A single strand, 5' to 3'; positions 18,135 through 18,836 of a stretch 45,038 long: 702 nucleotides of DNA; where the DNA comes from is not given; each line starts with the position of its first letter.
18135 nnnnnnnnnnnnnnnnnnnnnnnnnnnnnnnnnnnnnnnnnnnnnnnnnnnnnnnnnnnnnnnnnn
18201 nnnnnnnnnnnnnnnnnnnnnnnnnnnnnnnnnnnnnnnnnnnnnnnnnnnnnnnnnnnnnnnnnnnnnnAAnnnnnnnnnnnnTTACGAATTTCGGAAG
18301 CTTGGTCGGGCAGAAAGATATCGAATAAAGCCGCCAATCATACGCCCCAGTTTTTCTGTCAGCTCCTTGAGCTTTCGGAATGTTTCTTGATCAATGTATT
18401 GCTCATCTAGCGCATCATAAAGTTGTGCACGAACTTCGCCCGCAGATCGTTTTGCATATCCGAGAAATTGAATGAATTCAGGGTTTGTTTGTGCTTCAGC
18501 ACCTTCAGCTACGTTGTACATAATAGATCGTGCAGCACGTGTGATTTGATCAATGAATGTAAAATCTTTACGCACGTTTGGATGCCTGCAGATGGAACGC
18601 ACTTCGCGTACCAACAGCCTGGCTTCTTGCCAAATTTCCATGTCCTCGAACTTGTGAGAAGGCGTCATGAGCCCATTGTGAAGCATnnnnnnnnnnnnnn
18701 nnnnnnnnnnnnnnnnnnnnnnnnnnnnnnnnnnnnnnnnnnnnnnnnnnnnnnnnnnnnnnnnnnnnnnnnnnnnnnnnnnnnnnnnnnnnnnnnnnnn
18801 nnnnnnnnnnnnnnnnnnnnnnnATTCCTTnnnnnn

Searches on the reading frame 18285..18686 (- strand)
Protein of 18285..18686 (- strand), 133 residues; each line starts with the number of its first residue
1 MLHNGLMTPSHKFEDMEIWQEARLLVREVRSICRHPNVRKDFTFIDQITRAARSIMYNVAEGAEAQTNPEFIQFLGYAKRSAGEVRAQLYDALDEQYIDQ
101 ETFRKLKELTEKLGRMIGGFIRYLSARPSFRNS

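Call 11: search_protein_families(library=pfam, proteins=[window:18285-18686:-], max_evalue=0.01)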
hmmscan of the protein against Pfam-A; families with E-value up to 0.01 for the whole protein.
window:18285-18686:- (133 aa): 2 families
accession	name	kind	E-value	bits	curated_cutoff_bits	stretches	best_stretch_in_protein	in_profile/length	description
PF05635.17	23S_rRNA_IVP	-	4e-31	107.8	33.8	1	14-118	1-105/106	23S rRNA-intervening sequence protein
PF24934.1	DUF7752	-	0.0039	17.7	29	1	71-127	39-100/110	Domain of unknown function (DUF7752)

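Call 53: find_homologous_proteins(query=window:18285-18686:-, max_evalue=1e-20)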
Query window:18285-18686:- (133 aa): 329 proteins with E <= 1e-20 among 492 candidates; the best 120 are listed.
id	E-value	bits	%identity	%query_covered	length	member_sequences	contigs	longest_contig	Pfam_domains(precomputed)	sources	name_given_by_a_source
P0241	1.0e-77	276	100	95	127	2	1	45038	PF05635.18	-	-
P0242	2.0e-60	221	82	89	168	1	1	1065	PF05635.18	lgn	-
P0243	7.4e-58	212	77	95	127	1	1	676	PF05635.18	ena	-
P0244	4.7e-50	187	84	77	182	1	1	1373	PF05635.18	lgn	-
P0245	3.7e-49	184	85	74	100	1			PF05635.18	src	-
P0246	8.4e-49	183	71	95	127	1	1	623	PF05635.18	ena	-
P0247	2.0e-47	179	68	92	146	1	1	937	PF05635.18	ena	-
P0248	1.1e-44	170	63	95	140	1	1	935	PF05635.18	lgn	-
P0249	1.6e-43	166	63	89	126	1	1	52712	PF05635.18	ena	-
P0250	2.9e-42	162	57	94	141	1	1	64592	PF05635.18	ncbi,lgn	-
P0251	1.7e-41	160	62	90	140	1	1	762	PF05635.18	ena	-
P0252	3.2e-41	159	66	86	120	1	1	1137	PF05635.18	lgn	-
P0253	1.1e-40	157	58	95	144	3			PF05635.18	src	-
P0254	3.0e-40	155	57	95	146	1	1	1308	PF05635.18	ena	-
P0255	4.0e-40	155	61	89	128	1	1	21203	PF05635.18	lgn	-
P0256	4.2e-40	155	58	89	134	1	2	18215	PF05635.18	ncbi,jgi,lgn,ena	ncbi:MAG: four helix bundle protein [Candidatus Peribacteraceae bacterium]|jgi:four helix bundle pro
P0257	1.5e-39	153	59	92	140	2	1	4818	PF05635.18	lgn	-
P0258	1.8e-39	153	81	66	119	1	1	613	PF05635.18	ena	-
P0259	5.2e-39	151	58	90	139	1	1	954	PF05635.18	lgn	-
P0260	5.9e-39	151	61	90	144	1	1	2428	PF05635.18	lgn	-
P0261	8.5e-39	151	55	98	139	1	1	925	PF05635.18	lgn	-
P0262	8.9e-39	151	58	94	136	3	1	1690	PF05635.18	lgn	-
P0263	1.6e-38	150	57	90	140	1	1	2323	PF05635.18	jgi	jgi:four helix bundle protein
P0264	2.0e-38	150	58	89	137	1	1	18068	PF05635.18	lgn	-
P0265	3.0e-38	149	57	89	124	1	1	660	PF05635.18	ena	-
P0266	3.7e-38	149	60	89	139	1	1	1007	PF05635.18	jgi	-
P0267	5.9e-38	148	58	89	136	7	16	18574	PF05635.18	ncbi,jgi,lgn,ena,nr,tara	ncbi:MAG: four helix bundle protein [Candidatus Peribacteraceae bacterium]|nr:four helix bundle prot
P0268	8.3e-38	148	60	90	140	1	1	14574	PF05635.18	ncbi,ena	-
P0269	9.4e-38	147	54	95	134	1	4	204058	PF05635.18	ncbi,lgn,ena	-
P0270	1.4e-37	147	59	89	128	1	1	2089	PF05635.18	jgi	jgi:four helix bundle protein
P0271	1.7e-37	147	55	95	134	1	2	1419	PF05635.18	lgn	-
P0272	1.7e-37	147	59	87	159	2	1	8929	PF05635.18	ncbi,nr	ncbi:four helix bundle protein [Patescibacteria group bacterium]|nr:four helix bundle protein [Pates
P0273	3.7e-37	145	57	89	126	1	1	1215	PF05635.18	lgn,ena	-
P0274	4.2e-37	145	58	89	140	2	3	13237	PF05635.18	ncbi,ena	-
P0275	4.2e-37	145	53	95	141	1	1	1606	PF05635.18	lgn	-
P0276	6.4e-37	145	55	94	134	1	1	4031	PF05635.18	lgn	-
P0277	7.0e-37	145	58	90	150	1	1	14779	PF05635.18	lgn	-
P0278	1.0e-36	144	60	86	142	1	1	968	PF05635.18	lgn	-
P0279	1.7e-36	143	53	94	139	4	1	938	PF05635.18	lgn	-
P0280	1.7e-36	143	56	90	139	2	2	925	PF05635.18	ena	-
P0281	2.3e-36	143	59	90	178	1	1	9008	PF05635.18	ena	-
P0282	3.9e-36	142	60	89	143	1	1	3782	PF05635.18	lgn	-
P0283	1.5e-35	140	55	91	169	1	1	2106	PF05635.18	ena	-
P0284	2.0e-35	140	54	90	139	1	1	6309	PF05635.18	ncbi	-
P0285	2.5e-35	140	55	95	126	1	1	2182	PF05635.18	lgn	-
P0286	2.5e-35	140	54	91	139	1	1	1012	PF05635.18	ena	-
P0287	2.8e-35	139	58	89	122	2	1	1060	PF05635.18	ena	-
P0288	3.4e-35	139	57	91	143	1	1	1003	PF05635.18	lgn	-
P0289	3.5e-35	139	53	90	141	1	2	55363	PF05635.18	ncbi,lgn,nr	ncbi:four helix bundle protein [Patescibacteria group bacterium]|nr:four helix bundle protein [Pates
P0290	4.1e-35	139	56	90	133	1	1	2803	PF05635.18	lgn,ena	-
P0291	5.0e-35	139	57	91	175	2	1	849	PF05635.18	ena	-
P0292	5.0e-35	139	53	89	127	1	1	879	PF05635.18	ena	-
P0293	5.4e-35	139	54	90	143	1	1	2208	PF05635.18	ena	-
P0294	6.4e-35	138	56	89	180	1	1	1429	PF05635.18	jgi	-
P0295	7.0e-35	138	60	86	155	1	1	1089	PF05635.18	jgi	jgi:four helix bundle protein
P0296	8.0e-35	138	58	89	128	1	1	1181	PF05635.18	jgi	jgi:four helix bundle protein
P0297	9.3e-35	138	57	90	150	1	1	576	PF05635.18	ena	-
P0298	9.5e-35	138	54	89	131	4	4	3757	PF05635.18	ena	-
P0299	1.0e-34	138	57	86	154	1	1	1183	PF05635.18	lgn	-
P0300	1.1e-34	138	54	89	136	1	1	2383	PF05635.18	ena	-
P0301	1.1e-34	137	55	86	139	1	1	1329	PF05635.18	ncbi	-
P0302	1.3e-34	137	53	90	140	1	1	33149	PF05635.18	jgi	jgi:four helix bundle protein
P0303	1.3e-34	137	52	95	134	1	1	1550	PF05635.18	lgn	-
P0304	1.6e-34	137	55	90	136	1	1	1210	PF05635.18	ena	-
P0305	1.8e-34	137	56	89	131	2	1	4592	PF05635.18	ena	-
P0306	1.9e-34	137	54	86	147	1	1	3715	PF05635.18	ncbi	ncbi:MAG: four helix bundle protein [Patescibacteria group bacterium]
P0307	2.9e-34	136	56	91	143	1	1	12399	PF05635.18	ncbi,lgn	-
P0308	3.1e-34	136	56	90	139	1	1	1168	PF05635.18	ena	-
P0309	3.3e-34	136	54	90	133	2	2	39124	PF05635.18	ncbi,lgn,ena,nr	ncbi:MAG: four helix bundle protein [bacterium]|nr:four helix bundle protein [bacterium] MDA1292187.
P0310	4.2e-34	136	54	91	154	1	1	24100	PF05635.18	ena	-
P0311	4.6e-34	135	54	89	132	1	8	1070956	PF05635.18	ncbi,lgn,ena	-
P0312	5.3e-34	135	55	90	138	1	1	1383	PF05635.18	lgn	-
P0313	5.8e-34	135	56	83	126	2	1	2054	PF05635.18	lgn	-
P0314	6.1e-34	135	63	75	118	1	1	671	PF05635.18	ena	-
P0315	6.9e-34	135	56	89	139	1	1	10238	PF05635.18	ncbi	-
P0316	8.2e-34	135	88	56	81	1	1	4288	PF05635.18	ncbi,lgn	-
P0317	8.5e-34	135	57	89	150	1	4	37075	PF05635.18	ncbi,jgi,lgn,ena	-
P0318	1.1e-33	134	53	90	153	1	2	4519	PF05635.18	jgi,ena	-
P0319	1.1e-33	134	53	90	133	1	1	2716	PF05635.18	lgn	-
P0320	1.6e-33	134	53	90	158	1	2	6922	PF05635.18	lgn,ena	-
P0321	2.0e-33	133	56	89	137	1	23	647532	PF05635.18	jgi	jgi:four helix bundle protein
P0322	2.4e-33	133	50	89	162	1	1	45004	PF05635.18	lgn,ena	-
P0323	2.9e-33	133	50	95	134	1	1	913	PF05635.18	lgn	-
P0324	4.0e-33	132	55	89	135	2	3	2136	PF05635.18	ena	-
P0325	5.1e-33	132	55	88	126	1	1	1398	PF05635.18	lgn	-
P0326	5.2e-33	132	57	87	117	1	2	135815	PF05635.18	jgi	jgi:four helix bundle protein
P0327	7.5e-33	132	53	89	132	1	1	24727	PF05635.18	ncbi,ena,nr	ncbi:MAG: four helix bundle protein [bacterium]|nr:four helix bundle protein [bacterium]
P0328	1.3e-32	131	53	90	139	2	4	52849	PF05635.18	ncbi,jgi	-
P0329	2.5e-32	130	52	91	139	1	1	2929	PF05635.18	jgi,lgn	-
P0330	2.6e-32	130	54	89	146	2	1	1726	PF05635.18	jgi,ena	-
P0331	2.8e-32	130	50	90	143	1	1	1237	PF05635.18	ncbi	-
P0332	3.3e-32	130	50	89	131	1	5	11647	PF05635.18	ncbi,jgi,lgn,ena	jgi:four helix bundle protein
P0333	6.0e-32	129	52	90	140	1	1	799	PF05635.18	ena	-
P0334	6.4e-32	129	52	90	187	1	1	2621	PF05635.18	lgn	-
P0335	6.9e-32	128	50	89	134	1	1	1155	PF05635.18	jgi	jgi:four helix bundle protein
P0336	1.2e-31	128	53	89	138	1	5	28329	PF05635.18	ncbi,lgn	-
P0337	2.4e-31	127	51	89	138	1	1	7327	PF05635.18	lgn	-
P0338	2.5e-31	127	85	56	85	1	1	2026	PF05635.18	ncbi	-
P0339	2.6e-31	127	51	89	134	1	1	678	PF05635.18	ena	-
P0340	1.2e-30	124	54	92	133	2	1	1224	PF05635.18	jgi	jgi:four helix bundle protein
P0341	1.2e-30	124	50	95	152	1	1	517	PF05635.18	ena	-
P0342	1.9e-30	124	53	92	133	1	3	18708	PF05635.18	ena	-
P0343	2.0e-30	124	48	94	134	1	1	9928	PF05635.18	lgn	-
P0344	2.5e-30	123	53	82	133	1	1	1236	PF05635.18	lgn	-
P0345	3.2e-30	123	51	89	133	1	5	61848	PF05635.18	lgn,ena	-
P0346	4.1e-30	123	53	92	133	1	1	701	PF05635.18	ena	-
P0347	5.5e-30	122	54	86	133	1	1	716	PF05635.18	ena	-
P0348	5.5e-30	122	53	92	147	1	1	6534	PF05635.18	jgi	jgi:four helix bundle protein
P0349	5.8e-30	122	53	92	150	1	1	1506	PF05635.18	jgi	jgi:four helix bundle protein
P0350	7.7e-30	122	53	92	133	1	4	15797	PF05635.18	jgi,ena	jgi:four helix bundle protein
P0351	7.7e-30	122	53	92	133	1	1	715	PF05635.18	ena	-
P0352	9.8e-30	122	51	84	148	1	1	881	PF05635.18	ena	-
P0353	1.1e-29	121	52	92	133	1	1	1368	PF05635.18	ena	-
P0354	2.6e-29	120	56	77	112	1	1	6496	PF05635.18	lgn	-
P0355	5.1e-29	119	52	90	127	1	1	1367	PF05635.18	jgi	jgi:four helix bundle protein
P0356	6.3e-29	119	54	89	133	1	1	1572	PF05635.18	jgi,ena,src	-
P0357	1.0e-28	118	52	92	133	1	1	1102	PF05635.18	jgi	-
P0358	1.1e-28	118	55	92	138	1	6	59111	PF05635.18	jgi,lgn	-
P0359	2.1e-28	117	52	89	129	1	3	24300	PF05635.18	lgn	-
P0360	2.2e-28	117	52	90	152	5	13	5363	PF05635.18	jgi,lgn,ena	jgi:four helix bundle protein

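Call 54: find_encoding_contigs(protein=P0244, flank=3000, max_places=3)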
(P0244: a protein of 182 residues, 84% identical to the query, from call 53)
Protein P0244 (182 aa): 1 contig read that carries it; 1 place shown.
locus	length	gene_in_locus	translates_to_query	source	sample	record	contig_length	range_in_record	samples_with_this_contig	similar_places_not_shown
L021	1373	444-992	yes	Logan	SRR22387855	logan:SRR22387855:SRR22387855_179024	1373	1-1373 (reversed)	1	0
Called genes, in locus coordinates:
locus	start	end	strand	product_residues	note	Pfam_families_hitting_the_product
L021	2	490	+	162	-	?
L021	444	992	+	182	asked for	PF05635:23S_rRNA_IVP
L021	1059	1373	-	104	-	?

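Call 55: find_encoding_contigs(protein=P0242, flank=3000, max_places=3)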
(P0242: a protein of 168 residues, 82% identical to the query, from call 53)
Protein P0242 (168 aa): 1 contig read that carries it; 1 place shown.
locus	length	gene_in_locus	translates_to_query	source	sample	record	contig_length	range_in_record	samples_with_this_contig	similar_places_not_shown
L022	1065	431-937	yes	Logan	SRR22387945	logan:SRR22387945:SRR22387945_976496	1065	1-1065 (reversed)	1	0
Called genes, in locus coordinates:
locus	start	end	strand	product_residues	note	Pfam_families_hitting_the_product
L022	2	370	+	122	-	?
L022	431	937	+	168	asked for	PF05635:23S_rRNA_IVP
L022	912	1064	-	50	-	?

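Call 56: find_encoding_contigs(protein=P0316, flank=3000, max_places=3)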
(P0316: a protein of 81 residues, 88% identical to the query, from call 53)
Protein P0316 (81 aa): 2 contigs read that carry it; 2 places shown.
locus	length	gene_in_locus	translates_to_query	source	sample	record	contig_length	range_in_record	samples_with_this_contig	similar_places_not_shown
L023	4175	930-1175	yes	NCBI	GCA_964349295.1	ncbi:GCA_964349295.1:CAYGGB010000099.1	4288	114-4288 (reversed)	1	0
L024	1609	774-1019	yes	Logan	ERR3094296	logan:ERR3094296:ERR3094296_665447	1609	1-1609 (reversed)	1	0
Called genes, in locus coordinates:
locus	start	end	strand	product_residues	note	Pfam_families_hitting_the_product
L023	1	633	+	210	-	?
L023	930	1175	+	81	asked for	PF05635:23S_rRNA_IVP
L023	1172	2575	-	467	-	PF02096:60KD_IMP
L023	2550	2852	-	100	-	PF00825:Ribonuclease_P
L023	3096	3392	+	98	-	PF02686:GatC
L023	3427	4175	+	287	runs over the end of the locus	?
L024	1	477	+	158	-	?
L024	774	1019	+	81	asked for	PF05635:23S_rRNA_IVP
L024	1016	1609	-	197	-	?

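Call 65: find_related_loci(query=A2, collection=viral_contigs, flank=1200)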
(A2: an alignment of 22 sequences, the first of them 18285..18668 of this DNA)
Query A2 (127 aa) in viral_contigs; peptide patterns used: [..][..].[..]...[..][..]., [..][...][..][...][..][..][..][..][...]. (x = any residue, [..] = any of these).
47 stretches matched a pattern, but none encodes a relative of the query by tblastn (E <= 1e-3).

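Call 69: search_dna_similar(query=window:18285-18668:-, collection=plasmids, mode=protein, max_evalue=0.00001, max_rows=30, rows=spread)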
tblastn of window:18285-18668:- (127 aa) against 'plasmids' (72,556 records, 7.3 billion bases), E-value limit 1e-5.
Records with a match: 13; places in all: 13; records where one place covers at least 80% of the query: 11.
Best place of each record, by identity: <60% 13.
By first word of the organism name: Riemerella 4; Nostoc 4; Calothrix 3; Azospirillum 1; Picosynechococcus 1.
By predicted mobility (MOB-suite, as given by PLSDB): non-mobilizable 8; conjugative 4; mobilizable 1.
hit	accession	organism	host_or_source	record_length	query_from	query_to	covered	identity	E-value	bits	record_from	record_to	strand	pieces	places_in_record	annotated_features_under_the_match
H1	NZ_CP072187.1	Riemerella anatipestifer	goose,Epidemic materials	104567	1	118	93%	43.2%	2e-23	100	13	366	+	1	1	none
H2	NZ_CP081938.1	Riemerella anatipestifer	goose,Epidemic materials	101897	1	118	93%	43.2%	2e-23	100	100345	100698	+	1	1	four helix bundle protein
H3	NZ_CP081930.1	Riemerella anatipestifer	duck,Epidemic materials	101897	1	118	93%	43.2%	2e-23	100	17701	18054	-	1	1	four helix bundle protein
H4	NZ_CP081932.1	Riemerella anatipestifer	goose,Epidemic materials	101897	1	118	93%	43.2%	2e-23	100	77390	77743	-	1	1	four helix bundle protein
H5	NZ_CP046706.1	Nostoc sp. ATCC 53789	-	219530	5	122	93%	37.3%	3e-17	83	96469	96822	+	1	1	four helix bundle protein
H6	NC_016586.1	Azospirillum lipoferum 4B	-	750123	7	116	87%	34.5%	3e-8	57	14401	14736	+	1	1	none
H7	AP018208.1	Calothrix brevissima NIES-22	-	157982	2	121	94%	29.2%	3e-8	57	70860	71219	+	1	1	S23 ribosomal protein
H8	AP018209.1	Calothrix brevissima NIES-22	-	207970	2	121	94%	29.2%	3e-8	57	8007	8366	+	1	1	S23 ribosomal protein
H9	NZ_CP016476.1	Picosynechococcus sp. PCC 7003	cell culture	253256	4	122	94%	29.4%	3e-7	54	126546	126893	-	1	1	four helix bundle protein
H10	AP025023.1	Calothrix sp. PCC 7716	-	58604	7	123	92%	29.1%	5e-9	60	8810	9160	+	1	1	S23 ribosomal protein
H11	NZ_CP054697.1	Nostoc edaphicum CCNP1411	-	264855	5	123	94%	28.6%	1e-7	56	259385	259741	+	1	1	four helix bundle protein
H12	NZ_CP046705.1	Nostoc sp. ATCC 53789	-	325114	40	116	61%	39.0%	3e-7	54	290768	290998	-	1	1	four helix bundle protein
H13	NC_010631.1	Nostoc punctiforme PCC 73102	-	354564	3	83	64%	36.6%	3e-6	52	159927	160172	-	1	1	four helix bundle protein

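Call 70: get_annotated_region(hit=H2, flank=400)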
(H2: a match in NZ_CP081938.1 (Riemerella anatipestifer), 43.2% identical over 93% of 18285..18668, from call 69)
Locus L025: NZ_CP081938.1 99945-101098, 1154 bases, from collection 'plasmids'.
description: Riemerella anatipestifer strain 20190609E1-1 plasmid unnamed, complete sequence
organism: Riemerella anatipestifer (NCBI taxid 34085)
taxonomy: Bacteria; Bacteroidota; Flavobacteriia; Flavobacteriales; Weeksellaceae; Riemerella; Riemerella anatipestifer
host: -; source: goose,Epidemic materials; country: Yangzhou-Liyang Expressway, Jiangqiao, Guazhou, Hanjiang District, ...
typing (MOB-suite, as given by PLSDB): non-mobilizable
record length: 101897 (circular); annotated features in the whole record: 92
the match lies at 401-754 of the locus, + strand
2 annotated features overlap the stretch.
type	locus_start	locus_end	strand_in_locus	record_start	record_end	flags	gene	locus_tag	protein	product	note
CDS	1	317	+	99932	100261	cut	-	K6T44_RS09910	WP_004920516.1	iron-sulfur cluster assembly accessory protein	-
CDS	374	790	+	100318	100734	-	-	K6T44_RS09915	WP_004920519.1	four helix bundle protein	-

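Call 71: get_annotated_region(hit=H5, flank=400)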
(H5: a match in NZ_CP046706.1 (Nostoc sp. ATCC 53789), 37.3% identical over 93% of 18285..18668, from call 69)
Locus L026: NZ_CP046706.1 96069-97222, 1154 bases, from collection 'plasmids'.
description: Nostoc sp. ATCC 53789 plasmid pNsp_c, complete sequence
organism: Nostoc sp. ATCC 53789 (NCBI taxid 76335)
taxonomy: Bacteria; Cyanobacteriota; Cyanophyceae; Nostocales; Nostocaceae; Nostoc; Nostoc sp. ATCC 53789
host: -; source: -; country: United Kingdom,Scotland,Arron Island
typing (MOB-suite, as given by PLSDB): non-mobilizable; replicon rep_cluster_317; mating-pair formation MPF_T
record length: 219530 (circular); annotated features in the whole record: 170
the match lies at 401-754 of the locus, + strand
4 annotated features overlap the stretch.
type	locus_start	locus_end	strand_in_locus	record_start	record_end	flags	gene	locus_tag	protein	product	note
CDS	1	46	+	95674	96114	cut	-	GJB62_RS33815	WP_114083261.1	hypothetical protein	-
CDS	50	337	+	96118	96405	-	-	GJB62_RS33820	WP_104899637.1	hypothetical protein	-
CDS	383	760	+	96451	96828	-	-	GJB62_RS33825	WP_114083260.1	four helix bundle protein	-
CDS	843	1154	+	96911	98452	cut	-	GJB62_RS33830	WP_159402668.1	hypothetical protein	-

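Call 72: get_annotated_region(hit=H7, flank=400)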
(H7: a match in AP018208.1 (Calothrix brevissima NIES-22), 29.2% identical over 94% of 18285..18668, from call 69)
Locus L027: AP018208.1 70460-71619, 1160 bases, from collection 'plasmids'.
description: Calothrix brevissima NIES-22 plasmid plasmid1 DNA, complete genome
organism: Calothrix brevissima NIES-22 (NCBI taxid 1973478)
taxonomy: Bacteria; Cyanobacteriota; Cyanophyceae; Nostocales; Calotrichaceae; Calothrix; Calothrix brevissima; Calothrix brevissima NIES-22
host: -; source: -; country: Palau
typing (MOB-suite, as given by PLSDB): non-mobilizable; replicon rep_cluster_37
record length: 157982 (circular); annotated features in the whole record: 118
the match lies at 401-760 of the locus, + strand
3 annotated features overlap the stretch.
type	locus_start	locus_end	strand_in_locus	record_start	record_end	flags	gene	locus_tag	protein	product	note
CDS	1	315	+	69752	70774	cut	-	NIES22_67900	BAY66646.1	phage integrase family protein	-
CDS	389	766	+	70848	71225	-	-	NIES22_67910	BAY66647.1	S23 ribosomal protein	-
CDS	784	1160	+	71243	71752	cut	-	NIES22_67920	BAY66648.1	hypothetical protein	-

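Call 73: get_annotated_region(hit=H9, flank=400)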
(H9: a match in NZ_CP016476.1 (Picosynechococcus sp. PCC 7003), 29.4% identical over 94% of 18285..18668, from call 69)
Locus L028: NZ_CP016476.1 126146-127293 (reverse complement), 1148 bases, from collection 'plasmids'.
description: Picosynechococcus sp. PCC 7003 plasmid unnamed2, complete sequence
organism: Picosynechococcus sp. PCC 7003 (NCBI taxid 374981)
taxonomy: Bacteria; Cyanobacteriota; Cyanophyceae; Chroococcales; Geminocystaceae; Picosynechococcus; Picosynechococcus sp. PCC 7003
host: -; source: cell culture; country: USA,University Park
typing (MOB-suite, as given by PLSDB): mobilizable; relaxase MOBF
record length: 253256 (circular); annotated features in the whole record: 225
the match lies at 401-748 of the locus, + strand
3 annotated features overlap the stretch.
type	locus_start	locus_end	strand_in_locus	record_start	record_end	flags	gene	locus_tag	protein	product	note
CDS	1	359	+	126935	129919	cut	cas10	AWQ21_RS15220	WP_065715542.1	type III-B CRISPR-associated protein Cas10/Cmr2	GO:0043571 - maintenance of CRISPR repeat elements [Evidence IEA]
CDS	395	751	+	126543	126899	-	-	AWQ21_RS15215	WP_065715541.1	four helix bundle protein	-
CDS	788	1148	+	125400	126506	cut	-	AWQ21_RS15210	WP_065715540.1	type III-B CRISPR module-associated Cmr3 family protein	-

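Call 74: get_annotated_region(hit=H10, flank=400)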
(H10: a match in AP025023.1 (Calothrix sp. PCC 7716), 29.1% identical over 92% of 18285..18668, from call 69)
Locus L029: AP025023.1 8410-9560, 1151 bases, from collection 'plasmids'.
description: Calothrix sp. PCC 7716 plasmid Cal7716_p5 DNA, complete genome
organism: Calothrix sp. PCC 7716 (NCBI taxid 2853227)
taxonomy: Bacteria; Cyanobacteriota; Cyanophyceae; Nostocales; Calotrichaceae; Calothrix; Calothrix sp. PCC 7716
host: -; source: -; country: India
typing (MOB-suite, as given by PLSDB): non-mobilizable
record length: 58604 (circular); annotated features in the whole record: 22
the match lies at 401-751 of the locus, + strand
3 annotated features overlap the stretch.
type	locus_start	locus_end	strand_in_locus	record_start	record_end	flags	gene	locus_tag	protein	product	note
CDS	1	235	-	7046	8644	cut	-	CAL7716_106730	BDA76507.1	similar to leukotoxin secretion protein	-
CDS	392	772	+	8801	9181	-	-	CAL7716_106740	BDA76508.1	S23 ribosomal protein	-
CDS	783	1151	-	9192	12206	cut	-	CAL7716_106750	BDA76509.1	toxin secretion ABC transporter ATP-binding protein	-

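Call 75: get_annotated_region(hit=H11, flank=400)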
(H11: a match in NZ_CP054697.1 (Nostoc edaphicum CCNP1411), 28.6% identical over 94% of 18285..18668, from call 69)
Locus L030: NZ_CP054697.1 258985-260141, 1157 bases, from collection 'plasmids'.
description: Nostoc edaphicum CCNP1411 plasmid pNe_5, complete sequence
organism: Nostoc edaphicum CCNP1411 (NCBI taxid 1472755)
taxonomy: Bacteria; Cyanobacteriota; Cyanophyceae; Nostocales; Nostocaceae; Nostoc; Nostoc edaphicum; Nostoc edaphicum CCNP1411
host: -; source: -; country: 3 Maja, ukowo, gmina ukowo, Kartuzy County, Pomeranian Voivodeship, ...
typing (MOB-suite, as given by PLSDB): non-mobilizable; mating-pair formation MPF_T
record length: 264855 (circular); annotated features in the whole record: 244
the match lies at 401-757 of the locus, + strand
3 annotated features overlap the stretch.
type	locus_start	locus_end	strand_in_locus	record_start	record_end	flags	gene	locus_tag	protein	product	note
CDS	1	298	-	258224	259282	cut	-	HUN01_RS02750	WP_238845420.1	ribonucleotide-diphosphate reductase subunit beta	GO:0009263 - deoxyribonucleotide biosynthetic process [Evidence IEA]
CDS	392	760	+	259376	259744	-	-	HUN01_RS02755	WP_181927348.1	four helix bundle protein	-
CDS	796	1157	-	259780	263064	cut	-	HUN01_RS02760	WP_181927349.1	ribonucleotide reductase N-terminal alpha domain-containing protein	GO:0006260 - DNA replication [Evidence IEA]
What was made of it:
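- Related genes sit inside operons in other phyla, for example between cas10 and cmr3 and between the two RNR subunit genes (calls 73, 75).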

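Call 83: search_solved_structures(query=window:18285-18668:-, max_evalue=1)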
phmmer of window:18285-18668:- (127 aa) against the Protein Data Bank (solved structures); distinct sequences matched with E-value up to 1: 5.
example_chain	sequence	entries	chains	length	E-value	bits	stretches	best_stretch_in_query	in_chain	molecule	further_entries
2gsc_A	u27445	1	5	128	4.3e-06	30.6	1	7-95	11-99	Putative uncharacterized protein XCC0516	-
2rld_A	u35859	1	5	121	1.1e-05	29.3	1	29-115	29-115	Uncharacterized protein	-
5cwo_A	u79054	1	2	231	0.0071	20.2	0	10-102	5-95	Designed helical repeat protein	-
8fbi_A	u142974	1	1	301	0.067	17.1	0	18-102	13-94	KWOCA_39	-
6een_C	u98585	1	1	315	0.072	17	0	15-92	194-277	Designer Pentatricopeptide Protein dPPR10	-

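Call 84: search_solved_structures(query=A2, max_evalue=1)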
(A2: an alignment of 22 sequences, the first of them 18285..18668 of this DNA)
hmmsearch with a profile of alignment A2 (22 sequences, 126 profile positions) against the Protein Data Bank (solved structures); distinct sequences matched with E-value up to 1: 11.
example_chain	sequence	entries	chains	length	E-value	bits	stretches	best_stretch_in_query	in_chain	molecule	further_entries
2rld_A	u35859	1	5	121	4.7e-19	72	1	6-119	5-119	Uncharacterized protein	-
2gsc_A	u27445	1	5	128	2.3e-09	40.7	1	7-118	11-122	Putative uncharacterized protein XCC0516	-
1xvj_A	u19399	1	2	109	0.051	16.9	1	56-100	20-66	Parvalbumin alpha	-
1s3p_A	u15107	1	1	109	0.064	16.6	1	56-100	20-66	Parvalbumin alpha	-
3f45_A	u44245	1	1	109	0.072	16.5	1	56-100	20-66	Parvalbumin alpha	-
1rtp_1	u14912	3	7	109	0.076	16.4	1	56-100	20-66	ALPHA-PARVALBUMIN | PARVALBUMIN ALPHA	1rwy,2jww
1rjv_A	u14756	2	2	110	0.091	16.1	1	56-96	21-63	Parvalbumin alpha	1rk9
9bb8_A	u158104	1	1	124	0.12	15.8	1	56-96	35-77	Parvalbumin alpha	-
8vur_L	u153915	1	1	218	0.31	14.4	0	43-54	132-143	003-102 Light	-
3dd4_A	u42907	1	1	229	0.51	13.7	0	57-112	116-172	Kv channel-interacting protein 4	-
7mcd_A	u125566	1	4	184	0.75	13.2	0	68-122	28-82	AI-designed TIM-barrel F15C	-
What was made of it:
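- Closest known: Avd, the accessory protein of diversity-generating retroelements. Different: Sequence profile search does not reach Avd at E<=1 (call 84).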
